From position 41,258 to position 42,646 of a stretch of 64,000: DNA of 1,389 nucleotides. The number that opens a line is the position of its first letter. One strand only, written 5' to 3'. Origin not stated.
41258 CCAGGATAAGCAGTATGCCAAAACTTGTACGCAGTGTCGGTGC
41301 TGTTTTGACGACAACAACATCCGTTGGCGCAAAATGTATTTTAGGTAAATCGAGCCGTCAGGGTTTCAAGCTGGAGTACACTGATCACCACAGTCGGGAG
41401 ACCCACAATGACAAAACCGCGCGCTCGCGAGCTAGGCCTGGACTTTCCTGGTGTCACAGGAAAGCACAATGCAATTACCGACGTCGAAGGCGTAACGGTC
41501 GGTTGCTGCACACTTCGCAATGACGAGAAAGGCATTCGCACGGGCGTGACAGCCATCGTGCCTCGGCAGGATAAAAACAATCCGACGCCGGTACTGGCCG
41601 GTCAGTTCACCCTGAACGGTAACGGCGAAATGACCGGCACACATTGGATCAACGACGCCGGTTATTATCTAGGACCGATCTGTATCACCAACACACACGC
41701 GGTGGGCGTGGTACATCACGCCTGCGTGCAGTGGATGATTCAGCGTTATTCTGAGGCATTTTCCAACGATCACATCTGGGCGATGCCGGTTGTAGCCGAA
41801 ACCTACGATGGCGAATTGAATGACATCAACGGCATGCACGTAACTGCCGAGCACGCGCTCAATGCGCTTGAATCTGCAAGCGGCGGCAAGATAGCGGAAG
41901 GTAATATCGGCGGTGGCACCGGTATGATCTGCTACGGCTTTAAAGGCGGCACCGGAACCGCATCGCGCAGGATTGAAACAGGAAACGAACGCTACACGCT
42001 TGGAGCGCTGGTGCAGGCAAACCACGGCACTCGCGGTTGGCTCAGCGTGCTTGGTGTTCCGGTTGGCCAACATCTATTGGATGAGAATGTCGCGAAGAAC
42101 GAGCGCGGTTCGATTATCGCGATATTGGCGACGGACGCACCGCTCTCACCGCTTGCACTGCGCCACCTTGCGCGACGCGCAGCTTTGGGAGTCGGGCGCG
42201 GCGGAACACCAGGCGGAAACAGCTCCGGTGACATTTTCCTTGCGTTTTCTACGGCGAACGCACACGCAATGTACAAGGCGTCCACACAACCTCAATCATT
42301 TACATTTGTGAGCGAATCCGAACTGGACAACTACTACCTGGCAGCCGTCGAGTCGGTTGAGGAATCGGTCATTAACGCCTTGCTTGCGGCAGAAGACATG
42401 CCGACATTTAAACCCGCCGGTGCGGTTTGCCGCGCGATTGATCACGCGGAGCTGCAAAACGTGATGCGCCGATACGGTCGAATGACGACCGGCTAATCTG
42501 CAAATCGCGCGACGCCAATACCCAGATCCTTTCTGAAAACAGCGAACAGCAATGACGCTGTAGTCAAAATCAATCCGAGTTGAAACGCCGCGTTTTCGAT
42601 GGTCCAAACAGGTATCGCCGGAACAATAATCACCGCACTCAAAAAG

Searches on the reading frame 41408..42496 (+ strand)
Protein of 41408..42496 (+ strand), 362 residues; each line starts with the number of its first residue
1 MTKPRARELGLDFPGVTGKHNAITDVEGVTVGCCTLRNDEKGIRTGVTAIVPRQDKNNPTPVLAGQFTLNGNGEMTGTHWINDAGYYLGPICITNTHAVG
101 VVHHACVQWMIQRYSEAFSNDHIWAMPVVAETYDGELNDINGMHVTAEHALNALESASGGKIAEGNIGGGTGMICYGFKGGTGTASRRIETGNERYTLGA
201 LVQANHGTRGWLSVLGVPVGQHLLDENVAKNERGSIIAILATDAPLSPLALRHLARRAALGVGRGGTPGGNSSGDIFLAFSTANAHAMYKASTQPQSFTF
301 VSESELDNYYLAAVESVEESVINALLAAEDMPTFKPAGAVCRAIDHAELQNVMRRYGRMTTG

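Call 3: search_protein_families(library=pfam, proteins=[window:41408-42496:+], max_evalue=0.01)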
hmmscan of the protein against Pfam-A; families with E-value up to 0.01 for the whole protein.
window:41408-42496:+ (362 aa): 1 family
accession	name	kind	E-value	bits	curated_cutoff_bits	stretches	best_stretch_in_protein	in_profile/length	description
PF03576.19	Peptidase_S58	-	3.5e-109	365.5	23.9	1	21-334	1-302/307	Peptidase family S58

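Call 4: search_protein_families(library=ncbifam, proteins=[window:41408-42496:+], max_evalue=0.01)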
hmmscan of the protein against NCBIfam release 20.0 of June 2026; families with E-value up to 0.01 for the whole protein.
window:41408-42496:+ (362 aa): 0 families
